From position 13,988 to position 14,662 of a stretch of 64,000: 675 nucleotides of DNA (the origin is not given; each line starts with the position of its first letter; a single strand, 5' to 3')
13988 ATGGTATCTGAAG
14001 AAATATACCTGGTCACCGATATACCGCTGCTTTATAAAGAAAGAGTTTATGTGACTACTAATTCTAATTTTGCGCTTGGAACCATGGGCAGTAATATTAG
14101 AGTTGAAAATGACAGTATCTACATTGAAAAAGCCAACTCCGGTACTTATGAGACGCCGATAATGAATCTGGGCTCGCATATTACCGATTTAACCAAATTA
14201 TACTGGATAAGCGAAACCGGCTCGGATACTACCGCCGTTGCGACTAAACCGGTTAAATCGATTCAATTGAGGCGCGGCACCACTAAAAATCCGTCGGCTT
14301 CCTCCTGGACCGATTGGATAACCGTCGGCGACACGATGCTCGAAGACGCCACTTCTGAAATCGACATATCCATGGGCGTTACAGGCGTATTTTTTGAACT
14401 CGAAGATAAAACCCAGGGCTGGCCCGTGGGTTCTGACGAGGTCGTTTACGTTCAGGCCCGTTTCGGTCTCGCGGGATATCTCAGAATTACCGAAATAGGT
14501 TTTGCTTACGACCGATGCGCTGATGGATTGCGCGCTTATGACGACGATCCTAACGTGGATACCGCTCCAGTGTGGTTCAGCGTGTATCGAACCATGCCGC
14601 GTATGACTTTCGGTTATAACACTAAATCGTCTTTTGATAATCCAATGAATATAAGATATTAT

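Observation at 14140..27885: Recurring ~115-aa uncharacterised module that follows each NHL propeller block (6 copies)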

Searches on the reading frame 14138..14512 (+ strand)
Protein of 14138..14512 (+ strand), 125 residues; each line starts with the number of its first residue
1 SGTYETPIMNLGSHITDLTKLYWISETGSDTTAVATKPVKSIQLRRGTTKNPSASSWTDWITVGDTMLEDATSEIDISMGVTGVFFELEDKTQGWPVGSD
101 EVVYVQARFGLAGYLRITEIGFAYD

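Call 9: search_protein_families(library=pfam, alignment_id=A1, max_evalue=10)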
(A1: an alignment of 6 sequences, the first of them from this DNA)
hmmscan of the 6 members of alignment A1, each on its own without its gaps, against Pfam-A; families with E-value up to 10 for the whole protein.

A. member 1, seq(125 aa): 0 families

B. families by the number of members that match (of 6 scanned): 0 families

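Call 10: search_solved_structures(query=A1, max_evalue=10, show_alignments=2)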
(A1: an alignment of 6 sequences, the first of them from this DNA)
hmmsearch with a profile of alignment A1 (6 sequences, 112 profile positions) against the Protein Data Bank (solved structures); distinct sequences matched with E-value up to 10: 0.

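Call 16: find_homologous_proteins(query=A1, max_evalue=0.001)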
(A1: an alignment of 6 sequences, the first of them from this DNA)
Query A1 (6 sequences): 340 candidates shared short words with the query, none scored E <= 0.001.

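Call 24: predict_structure(alignment_id=A1)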
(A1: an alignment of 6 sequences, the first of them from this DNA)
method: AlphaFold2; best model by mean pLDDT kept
length: 125 residues; sequences in the alignment: 6
mean_pLDDT: 78.3   pTM: 0.74
mean pLDDT of the five models: 78.3, 77.4, 77.0, 76.9, 67.8
residues with pLDDT >= 90: 25; 70-90: 68; 50-70: 30; < 50: 2
segments of 3 or more residues with pLDDT < 50: none
pLDDT, mean of each block of 10 residues (from residue 1): 90 82 77 61 90 87 66 63 79 66 90 84 85
secondary structure, 60 per line:
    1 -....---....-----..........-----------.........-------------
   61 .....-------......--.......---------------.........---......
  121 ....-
elements in order: E2-5 E9-12 E18-27 E39-47 E61-65 E73-78 E81-87 E103-111 E115-124

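Call 26: search_protein_representatives(alignment_id=A1)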
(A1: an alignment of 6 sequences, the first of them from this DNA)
Query: 6 sequences, 112 profile positions. Proteins with E-value up to 0.001 (for the whole library): 633; up to 1e-10: 108; up to 1e-30: 8. The best 150 are listed.
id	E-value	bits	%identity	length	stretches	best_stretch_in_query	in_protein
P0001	7.2e-39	148.7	-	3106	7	2-110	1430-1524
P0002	2.1e-35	137.5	-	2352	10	23-107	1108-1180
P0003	1.4e-34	134.8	-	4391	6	1-110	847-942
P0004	1.1e-32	128.7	-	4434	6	2-111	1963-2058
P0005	3.9e-32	127.0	-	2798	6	2-110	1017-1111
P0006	2.5e-31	124.4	-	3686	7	3-110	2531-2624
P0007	2.9e-31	124.2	-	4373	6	1-109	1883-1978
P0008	9.6e-31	122.5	-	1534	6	17-107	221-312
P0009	7.9e-30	119.6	-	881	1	2-111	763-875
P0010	2.0e-29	118.2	-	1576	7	3-109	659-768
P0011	1.2e-27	112.6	-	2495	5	1-110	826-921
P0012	1.5e-26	109.0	-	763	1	1-111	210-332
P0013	2.0e-26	108.6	-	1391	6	18-110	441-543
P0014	4.5e-26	107.5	-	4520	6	2-109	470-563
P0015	1.1e-25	106.2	-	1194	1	2-111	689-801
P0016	1.0e-24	103.1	-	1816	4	1-110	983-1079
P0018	7.0e-24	100.4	-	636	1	2-111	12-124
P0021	5.9e-22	94.2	-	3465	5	2-109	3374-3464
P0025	6.3e-20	87.7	-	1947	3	1-110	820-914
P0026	3.3e-19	85.4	-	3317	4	1-110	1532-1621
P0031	3.3e-18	82.1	-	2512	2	1-110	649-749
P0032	4.4e-18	81.7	-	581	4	2-109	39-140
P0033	5.6e-18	81.4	-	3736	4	1-110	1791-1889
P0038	3.2e-17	79.0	-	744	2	1-110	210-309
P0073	9.8e-13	64.5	-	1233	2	2-111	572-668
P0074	1.4e-12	64.0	-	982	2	1-111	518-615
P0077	1.8e-12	63.7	-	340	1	1-107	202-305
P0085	5.8e-12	62.0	-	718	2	1-110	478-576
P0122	4.0e-10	56.1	-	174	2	17-110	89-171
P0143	1.8e-09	54.0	-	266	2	2-109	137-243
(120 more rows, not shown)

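Call 29: search_protein_families(library=pfam, proteins=[P0009, P0012, P0015, P0018, P0038, P0077, P0143, P0122, P0032, P0085], max_evalue=0.01)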
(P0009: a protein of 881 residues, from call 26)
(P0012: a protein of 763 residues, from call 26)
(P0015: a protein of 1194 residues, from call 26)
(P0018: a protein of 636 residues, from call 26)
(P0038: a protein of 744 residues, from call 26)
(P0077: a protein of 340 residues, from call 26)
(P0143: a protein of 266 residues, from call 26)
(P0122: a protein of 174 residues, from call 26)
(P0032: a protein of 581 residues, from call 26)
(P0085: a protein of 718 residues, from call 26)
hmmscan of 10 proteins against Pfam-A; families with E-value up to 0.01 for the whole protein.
P0009 (881 aa): 1 family
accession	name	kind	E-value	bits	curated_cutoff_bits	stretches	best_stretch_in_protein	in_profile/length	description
PF01436.27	NHL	-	1.3e-08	34.9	20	0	259-285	1-28/28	NHL repeat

P0012 (763 aa): 1 family
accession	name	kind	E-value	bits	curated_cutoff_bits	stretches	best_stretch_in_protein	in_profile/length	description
PF01731.26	Arylesterase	-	0.0021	18.7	21.3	0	653-678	55-82/86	Arylesterase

P0015 (1194 aa): 1 family
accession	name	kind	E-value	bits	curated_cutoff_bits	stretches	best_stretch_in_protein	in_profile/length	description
PF01436.27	NHL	-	5.7e-10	39.2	20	1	173-198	1-27/28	NHL repeat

P0018 (636 aa): 0 families

P0038 (744 aa): 0 families

P0077 (340 aa): 1 family
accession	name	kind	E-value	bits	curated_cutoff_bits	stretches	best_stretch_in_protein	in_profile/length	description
PF01436.27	NHL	-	1.6e-09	37.7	20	1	172-196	1-26/28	NHL repeat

P0143 (266 aa): 0 families

P0122 (174 aa): 0 families

P0032 (581 aa): 1 family
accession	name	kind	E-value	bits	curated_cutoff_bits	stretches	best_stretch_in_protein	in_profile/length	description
PF01833.30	TIG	-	0.0019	18.6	20.9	1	252-332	1-76/84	IPT/TIG domain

P0085 (718 aa): 3 families
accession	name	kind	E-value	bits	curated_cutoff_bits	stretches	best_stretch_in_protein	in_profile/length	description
PF08309.17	LVIVD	-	6.4e-66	217.9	20.2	6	360-398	4-42/42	LVIVD repeat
PF09826.15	Beta_propel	-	1.5e-05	24.5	22.4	0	198-230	315-349/495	Beta propeller domain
PF25444.1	THBD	-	0.0012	18.7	27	0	346-366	11-31/66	Thrombomodulin-like domain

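Call 44: list_cluster_members(proteins=[P0001, P0002, P0003, P0008, P0010, P0025, P0031, P0038, P0073, P0085])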
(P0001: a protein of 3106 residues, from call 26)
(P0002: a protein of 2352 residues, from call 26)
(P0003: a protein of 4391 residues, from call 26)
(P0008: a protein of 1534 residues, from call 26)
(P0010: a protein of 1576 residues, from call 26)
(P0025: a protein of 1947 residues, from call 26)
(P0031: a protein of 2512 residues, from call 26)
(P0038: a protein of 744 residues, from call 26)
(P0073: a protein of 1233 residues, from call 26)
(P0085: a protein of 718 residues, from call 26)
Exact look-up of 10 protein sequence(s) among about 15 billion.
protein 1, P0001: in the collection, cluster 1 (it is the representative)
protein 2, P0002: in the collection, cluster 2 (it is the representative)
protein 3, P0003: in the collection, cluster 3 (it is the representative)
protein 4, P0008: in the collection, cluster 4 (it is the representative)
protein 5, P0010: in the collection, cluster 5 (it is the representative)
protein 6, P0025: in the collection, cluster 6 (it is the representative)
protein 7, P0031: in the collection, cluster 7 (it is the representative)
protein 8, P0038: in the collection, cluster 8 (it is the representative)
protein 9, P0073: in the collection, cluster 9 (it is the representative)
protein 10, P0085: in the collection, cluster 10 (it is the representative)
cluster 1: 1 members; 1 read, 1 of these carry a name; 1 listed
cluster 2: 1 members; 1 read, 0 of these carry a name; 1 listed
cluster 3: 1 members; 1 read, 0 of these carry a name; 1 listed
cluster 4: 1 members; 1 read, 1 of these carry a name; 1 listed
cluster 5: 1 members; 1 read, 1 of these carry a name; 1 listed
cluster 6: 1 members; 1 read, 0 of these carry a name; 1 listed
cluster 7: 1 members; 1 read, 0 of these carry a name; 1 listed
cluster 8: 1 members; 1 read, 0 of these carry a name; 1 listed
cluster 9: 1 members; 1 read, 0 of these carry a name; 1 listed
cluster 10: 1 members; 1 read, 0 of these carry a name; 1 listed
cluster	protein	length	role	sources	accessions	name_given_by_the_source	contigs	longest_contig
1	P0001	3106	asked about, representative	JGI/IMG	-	hypothetical protein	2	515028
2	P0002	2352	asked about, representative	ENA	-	-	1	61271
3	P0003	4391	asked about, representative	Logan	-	-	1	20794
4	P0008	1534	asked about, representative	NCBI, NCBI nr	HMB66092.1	MAG TPA: hypothetical protein VKO42_04400 [Patescibacteria group bacterium] | hypothetical protein [Patescibacteria group bacterium]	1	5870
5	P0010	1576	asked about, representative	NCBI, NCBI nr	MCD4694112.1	hypothetical protein K8R62_02015, partial [bacterium] | hypothetical protein [bacterium]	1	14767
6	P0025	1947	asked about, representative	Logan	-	-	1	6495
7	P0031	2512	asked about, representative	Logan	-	-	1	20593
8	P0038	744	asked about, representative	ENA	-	-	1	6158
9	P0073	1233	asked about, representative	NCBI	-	-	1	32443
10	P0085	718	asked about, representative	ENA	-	-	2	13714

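Call 45: search_protein_families(library=pfam, proteins=[P0021, P0026, P0016, P0074], max_evalue=0.01)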
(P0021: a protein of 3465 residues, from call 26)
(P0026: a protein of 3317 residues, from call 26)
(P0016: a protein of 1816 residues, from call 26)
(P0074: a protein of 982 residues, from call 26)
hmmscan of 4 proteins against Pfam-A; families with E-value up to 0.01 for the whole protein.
P0021 (3465 aa): 15 families
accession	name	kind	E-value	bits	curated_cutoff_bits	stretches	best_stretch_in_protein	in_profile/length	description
PF13205.12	Big_5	-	8.3e-122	399.8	23.6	7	2249-2352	2-105/105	Bacterial Ig-like domain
PF20254.3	DMFA2_C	-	9.5e-91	305.4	27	1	884-1302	1-369/374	N,N-dimethylformamidase beta subunit-like, C-terminal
PF09118.17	GO-like_E_set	-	1.2e-22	80.5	25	1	514-607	1-99/100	Galactose oxidase-like, Early set domain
PF00722.28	Glyco_hydro_16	-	8.5e-20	71.4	22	0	1668-1708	93-133/175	Glycosyl hydrolases family 16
PF07250.17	Glyoxal_oxid_N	-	6.4e-17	62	37.5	1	203-322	65-183/243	Glyoxal oxidase N-terminus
PF13964.12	Kelch_6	-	1.4e-14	53.9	25.3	1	206-256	2-50/50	Kelch motif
PF04234.18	CopC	-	1.4e-10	42.5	23.3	0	722-794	6-71/92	CopC domain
PF16656.11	Pur_ac_phosph_N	-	2.9e-09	37.8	30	1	1453-1540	3-92/93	Purple acid Phosphatase, N-terminal domain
PF01344.31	Kelch_1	-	3.5e-09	36.4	20.1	1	215-252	11-45/46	Kelch motif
PF13418.12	Kelch_4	-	3.6e-09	36.9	21.6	1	206-252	4-47/49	Galactose oxidase, central domain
PF24981.1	Beta-prop_ATRN-LZTR1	-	2.2e-06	27.6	50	0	450-505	184-235/289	Attractin/LZTR1 beta-propeller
PF07646.21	Kelch_2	-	4.6e-05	23.6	21.3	0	209-252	5-47/48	Kelch motif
PF00041.27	fn3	-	0.0026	18.3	25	1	1448-1528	2-77/84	Fibronectin type III domain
PF25814.1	fn3_SORL1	-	0.003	18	27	1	1449-1519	3-71/90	SORL1-like, fn3 domain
PF03404.22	Mo-co_dimer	-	0.0082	16.6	22.7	0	1352-1399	11-61/138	Mo-co oxidoreductase dimerisation domain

P0026 (3317 aa): 8 families
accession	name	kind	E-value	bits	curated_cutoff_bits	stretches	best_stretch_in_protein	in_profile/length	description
PF20254.3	DMFA2_C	-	1.3e-97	328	27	1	79-470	1-373/374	N,N-dimethylformamidase beta subunit-like, C-terminal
PF13205.12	Big_5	-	3.6e-32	111.6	23.6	2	2455-2553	1-105/105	Bacterial Ig-like domain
PF16656.11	Pur_ac_phosph_N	-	1.2e-16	61.4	30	2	1234-1312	10-93/93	Purple acid Phosphatase, N-terminal domain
PF06439.18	3keto-disac_hyd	-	2.2e-13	51.1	26.8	2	2608-2770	12-184/187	3-keto-disaccharide hydrolase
PF13860.13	FlgD_ig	-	2.4e-10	40.7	27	1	3249-3303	20-74/79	FlgD Ig-like domain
PF00041.27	fn3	-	0.00049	20.7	25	0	1228-1306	4-79/84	Fibronectin type III domain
PF18962.6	Por_Secre_tail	-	0.0018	19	27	0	3235-3313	3-73/75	Secretion system C-terminal sorting domain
PF03404.22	Mo-co_dimer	-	0.0074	16.7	22.7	0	522-569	11-62/138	Mo-co oxidoreductase dimerisation domain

P0016 (1816 aa): 1 family
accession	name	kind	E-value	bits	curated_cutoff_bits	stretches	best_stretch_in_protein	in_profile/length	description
PF07963.17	N_methyl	-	4e-05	23.4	21.2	1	6-30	2-26/27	Prokaryotic N-terminal methylation motif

P0074 (982 aa): 1 family
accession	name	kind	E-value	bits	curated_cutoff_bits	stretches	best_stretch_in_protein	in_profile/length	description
PF14870.12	PSII_BNR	-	8.2e-13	48.7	27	0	247-280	269-302/303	Photosynthesis system II assembly factor YCF48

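Call 72: search_protein_families(library=phrogs, alignment_id=A1, max_evalue=1)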
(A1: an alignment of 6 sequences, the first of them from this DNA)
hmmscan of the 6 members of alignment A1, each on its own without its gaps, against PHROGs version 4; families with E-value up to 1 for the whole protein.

A. member 1, seq(125 aa): 0 families

B. families by the number of members that match (of 6 scanned): 3 families
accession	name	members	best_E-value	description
phrog_20852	-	2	3.1e-06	-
phrog_14111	-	1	0.13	-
phrog_8629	-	1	0.21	-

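Call 87: list_cluster_members(proteins=[P0004, P0005, P0006, P0007, P0011, P0013, P0014, P0016, P0021, P0026])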
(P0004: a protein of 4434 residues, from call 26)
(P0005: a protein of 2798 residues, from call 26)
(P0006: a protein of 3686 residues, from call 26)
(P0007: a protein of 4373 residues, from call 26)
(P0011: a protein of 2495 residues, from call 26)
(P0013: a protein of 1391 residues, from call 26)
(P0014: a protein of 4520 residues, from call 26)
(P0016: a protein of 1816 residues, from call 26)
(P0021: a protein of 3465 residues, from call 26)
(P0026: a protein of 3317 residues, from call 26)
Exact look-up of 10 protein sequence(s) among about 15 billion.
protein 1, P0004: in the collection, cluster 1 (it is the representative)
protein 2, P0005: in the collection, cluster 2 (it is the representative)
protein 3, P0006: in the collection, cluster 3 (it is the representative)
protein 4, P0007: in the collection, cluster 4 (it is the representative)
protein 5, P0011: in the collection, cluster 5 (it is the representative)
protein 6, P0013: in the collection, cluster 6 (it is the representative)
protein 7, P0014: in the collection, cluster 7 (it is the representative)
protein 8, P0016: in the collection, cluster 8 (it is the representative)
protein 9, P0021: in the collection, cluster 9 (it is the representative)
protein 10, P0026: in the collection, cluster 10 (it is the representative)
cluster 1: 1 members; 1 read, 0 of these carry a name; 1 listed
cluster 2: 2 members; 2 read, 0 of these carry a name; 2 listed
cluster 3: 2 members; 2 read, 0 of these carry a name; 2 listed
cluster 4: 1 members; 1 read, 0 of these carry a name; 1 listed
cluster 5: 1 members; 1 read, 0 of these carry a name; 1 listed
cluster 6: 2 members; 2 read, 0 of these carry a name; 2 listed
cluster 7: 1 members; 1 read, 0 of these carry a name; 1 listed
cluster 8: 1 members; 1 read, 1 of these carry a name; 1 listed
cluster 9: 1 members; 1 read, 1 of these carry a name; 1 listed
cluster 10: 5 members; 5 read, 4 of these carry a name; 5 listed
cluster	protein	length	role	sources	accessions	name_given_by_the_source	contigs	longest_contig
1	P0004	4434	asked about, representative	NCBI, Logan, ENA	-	-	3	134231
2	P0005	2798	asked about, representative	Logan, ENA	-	-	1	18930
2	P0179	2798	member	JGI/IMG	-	-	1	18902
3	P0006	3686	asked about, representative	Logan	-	-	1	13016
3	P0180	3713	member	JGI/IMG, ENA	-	-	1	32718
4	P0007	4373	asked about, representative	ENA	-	-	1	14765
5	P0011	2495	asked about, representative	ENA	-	-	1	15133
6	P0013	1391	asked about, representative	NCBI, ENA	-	-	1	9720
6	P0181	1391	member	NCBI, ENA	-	-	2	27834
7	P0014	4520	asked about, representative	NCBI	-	-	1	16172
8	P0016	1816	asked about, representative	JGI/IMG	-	type II secretory pathway pseudopilin PulG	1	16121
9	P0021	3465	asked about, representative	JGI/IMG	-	hypothetical protein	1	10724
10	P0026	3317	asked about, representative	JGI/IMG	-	hypothetical protein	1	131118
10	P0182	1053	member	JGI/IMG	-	hypothetical protein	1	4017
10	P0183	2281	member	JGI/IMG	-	hypothetical protein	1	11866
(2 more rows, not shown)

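Call 94: search_solved_structures(query=P0004, max_evalue=0.001)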
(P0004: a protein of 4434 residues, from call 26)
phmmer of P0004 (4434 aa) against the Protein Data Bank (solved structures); distinct sequences matched with E-value up to 0.001: 62 (the best 60 are shown).
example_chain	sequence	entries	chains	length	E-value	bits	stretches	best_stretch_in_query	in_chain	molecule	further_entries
5nem_A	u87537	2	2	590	1.3e-17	64.5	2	3089-3244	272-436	Integrin alpha-V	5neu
5ner_A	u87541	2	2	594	1.4e-17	64.4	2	3089-3244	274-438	Integrin alpha-V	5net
4um9_A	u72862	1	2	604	1.4e-17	64.4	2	3089-3244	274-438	Integrin alpha-V heavy chain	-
9cz7_A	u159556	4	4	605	1.4e-17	64.4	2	3089-3244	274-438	Integrin alpha-V heavy chain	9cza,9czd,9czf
8ij5_E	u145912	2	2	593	1.6e-17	64.2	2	3089-3244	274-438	Integrin alpha-V heavy chain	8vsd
8tcf_A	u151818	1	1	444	1.7e-17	64.1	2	3089-3243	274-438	Integrin alpha-V heavy chain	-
8w30_A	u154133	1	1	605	1.7e-17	64.1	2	3089-3244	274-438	Integrin alpha-V heavy chain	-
8tcg_A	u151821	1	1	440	2e-17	63.9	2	3089-3242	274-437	Integrin alpha-V heavy chain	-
4um8_A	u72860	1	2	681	2.4e-17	63.6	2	3089-3244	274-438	INTEGRIN ALPHA-V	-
9xmm_A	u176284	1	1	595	3.1e-17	63.3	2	3089-3245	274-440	Integrin alpha-V heavy chain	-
6om2_A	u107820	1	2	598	3.1e-17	63.2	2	3089-3245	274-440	Integrin alpha-V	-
6om1_A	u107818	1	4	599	3.1e-17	63.2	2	3089-3245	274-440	Integrin alpha-V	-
5ffg_A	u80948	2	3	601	3.2e-17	63.2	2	3089-3245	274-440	Integrin alpha-V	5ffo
9ind_A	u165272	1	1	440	3.9e-17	62.9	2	3089-3243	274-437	Integrin alpha-V heavy chain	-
7y1t_A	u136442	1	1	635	4.1e-17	62.9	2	3089-3245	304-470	Integrin alpha-V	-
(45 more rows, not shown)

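Call 95: search_solved_structures(query=P0001, max_evalue=0.001)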
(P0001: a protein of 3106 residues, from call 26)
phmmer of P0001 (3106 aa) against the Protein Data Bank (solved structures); distinct sequences matched with E-value up to 0.001: 0.
